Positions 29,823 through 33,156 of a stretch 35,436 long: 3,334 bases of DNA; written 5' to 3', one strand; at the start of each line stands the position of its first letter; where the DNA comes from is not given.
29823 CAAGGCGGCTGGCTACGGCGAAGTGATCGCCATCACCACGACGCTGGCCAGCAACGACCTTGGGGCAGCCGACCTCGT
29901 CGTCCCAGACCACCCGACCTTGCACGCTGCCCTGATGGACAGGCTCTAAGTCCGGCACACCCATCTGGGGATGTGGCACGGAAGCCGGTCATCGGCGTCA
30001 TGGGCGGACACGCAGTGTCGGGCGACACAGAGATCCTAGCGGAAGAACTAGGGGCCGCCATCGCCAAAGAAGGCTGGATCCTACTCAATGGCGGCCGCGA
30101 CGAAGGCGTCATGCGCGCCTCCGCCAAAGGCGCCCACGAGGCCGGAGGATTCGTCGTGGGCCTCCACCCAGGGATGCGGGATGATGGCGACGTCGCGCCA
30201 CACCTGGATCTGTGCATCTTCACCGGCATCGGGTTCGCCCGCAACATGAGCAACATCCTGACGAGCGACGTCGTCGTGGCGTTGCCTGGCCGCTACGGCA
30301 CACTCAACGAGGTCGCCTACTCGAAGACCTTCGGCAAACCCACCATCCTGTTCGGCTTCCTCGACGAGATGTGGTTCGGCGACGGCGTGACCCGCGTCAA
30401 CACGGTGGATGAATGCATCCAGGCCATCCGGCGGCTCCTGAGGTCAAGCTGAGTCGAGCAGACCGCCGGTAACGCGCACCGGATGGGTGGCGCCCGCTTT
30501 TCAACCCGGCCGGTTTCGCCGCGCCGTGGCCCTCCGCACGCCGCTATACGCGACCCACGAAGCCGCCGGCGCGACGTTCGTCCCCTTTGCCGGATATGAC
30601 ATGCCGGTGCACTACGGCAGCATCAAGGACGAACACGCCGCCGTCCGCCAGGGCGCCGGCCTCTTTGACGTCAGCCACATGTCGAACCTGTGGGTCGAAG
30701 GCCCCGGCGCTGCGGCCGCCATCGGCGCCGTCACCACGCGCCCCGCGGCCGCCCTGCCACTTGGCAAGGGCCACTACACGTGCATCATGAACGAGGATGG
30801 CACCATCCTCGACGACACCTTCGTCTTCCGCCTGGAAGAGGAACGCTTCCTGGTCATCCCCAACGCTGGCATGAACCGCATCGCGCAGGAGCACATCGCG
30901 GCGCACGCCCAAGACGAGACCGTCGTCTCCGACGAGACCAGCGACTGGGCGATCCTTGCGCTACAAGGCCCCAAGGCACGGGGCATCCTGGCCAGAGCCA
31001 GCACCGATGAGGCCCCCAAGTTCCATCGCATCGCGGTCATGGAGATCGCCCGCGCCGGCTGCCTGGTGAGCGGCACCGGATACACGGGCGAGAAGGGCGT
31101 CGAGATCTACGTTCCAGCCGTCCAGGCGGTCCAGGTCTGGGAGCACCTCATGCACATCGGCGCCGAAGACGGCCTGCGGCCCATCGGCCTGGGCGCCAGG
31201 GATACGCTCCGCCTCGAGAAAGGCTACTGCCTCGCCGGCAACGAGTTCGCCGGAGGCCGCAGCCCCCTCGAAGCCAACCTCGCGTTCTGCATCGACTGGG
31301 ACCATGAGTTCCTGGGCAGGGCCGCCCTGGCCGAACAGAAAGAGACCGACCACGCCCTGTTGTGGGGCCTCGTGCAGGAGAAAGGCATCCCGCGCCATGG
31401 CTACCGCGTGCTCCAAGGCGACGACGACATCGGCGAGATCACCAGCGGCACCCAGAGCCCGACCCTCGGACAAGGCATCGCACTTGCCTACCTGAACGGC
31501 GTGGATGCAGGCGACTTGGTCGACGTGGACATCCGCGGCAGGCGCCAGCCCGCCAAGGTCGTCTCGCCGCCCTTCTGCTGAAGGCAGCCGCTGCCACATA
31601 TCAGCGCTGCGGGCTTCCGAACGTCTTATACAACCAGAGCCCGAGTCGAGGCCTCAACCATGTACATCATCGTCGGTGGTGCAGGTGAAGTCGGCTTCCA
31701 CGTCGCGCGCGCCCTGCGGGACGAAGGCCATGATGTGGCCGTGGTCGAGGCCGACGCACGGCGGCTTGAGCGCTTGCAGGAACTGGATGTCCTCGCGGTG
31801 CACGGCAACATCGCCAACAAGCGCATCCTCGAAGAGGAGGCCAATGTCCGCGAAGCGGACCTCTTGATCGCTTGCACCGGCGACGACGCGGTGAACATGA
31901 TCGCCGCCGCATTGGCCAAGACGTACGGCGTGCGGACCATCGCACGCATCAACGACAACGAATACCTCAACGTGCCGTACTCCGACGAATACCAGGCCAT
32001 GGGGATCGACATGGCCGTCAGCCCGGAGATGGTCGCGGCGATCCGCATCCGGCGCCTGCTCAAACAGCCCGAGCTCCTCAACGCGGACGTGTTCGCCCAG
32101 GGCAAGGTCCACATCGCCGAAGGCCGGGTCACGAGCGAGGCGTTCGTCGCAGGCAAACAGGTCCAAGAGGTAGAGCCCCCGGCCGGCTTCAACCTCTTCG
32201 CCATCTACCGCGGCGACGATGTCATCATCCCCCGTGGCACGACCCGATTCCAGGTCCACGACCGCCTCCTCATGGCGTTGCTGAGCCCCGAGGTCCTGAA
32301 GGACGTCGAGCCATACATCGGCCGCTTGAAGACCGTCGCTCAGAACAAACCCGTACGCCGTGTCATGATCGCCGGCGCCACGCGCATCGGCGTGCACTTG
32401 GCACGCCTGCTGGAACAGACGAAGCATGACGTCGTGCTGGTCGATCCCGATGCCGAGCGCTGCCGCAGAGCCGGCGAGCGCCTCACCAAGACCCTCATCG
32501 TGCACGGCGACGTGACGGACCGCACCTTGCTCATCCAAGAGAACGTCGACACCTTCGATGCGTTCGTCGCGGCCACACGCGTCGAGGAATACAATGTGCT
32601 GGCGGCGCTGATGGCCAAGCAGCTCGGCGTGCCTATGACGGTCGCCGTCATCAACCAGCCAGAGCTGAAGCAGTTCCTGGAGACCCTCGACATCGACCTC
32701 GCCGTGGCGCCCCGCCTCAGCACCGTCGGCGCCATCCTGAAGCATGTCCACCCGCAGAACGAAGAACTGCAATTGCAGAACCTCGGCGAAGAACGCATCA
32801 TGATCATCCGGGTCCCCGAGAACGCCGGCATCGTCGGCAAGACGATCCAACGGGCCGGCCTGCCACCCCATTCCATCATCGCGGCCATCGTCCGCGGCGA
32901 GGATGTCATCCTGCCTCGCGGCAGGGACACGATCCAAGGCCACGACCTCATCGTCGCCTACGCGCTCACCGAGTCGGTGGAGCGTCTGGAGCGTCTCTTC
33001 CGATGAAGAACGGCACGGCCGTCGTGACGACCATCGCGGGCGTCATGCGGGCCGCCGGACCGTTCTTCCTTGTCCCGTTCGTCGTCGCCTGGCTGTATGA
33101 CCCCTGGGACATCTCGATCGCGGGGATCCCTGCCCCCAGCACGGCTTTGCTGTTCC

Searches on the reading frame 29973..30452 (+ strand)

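Call 80: search_protein_families(library=pfam, proteins=[window:29973-30452:+], max_evalue=0.001)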
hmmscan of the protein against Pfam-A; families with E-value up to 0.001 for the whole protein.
window:29973-30452:+ (159 aa): 2 families
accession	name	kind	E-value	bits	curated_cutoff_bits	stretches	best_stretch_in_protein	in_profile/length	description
PF18306.6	LDcluster4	-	1.1e-39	135.9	26.3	1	5-128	2-124/151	SLOG cluster4 family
PF03641.19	Lysine_decarbox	-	9.9e-06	26.2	27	1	47-117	1-72/131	Possible lysine decarboxylase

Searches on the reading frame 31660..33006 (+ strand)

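Call 14: search_protein_families(library=pfam, proteins=[window:31660-33006:+], max_evalue=0.00001)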
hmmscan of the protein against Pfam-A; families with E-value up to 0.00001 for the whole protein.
window:31660-33006:+ (448 aa): 6 families
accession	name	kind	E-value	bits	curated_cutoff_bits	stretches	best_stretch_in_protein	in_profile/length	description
PF02254.24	TrkA_N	-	5.9e-50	168.9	23.8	2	3-122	1-116/116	TrkA-N domain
PF02080.26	TrkA_C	-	4.1e-23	81.5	27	2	380-447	1-70/71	TrkA-C domain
PF13241.12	NAD_binding_7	-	5.5e-11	43.4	22.1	0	3-90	10-86/104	Putative NAD(P)-binding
PF01370.27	Epimerase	-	6.7e-09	35.9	20.9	0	3-79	2-80/240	NAD dependent epimerase/dehydratase family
PF02558.23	ApbA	-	7e-07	29.4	22.2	0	3-73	1-74/150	Ketopantoate reductase PanE/ApbA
PF13478.12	XdhC_C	-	5.6e-06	27.3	29.7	0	235-321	1-68/125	XdhC Rossmann domain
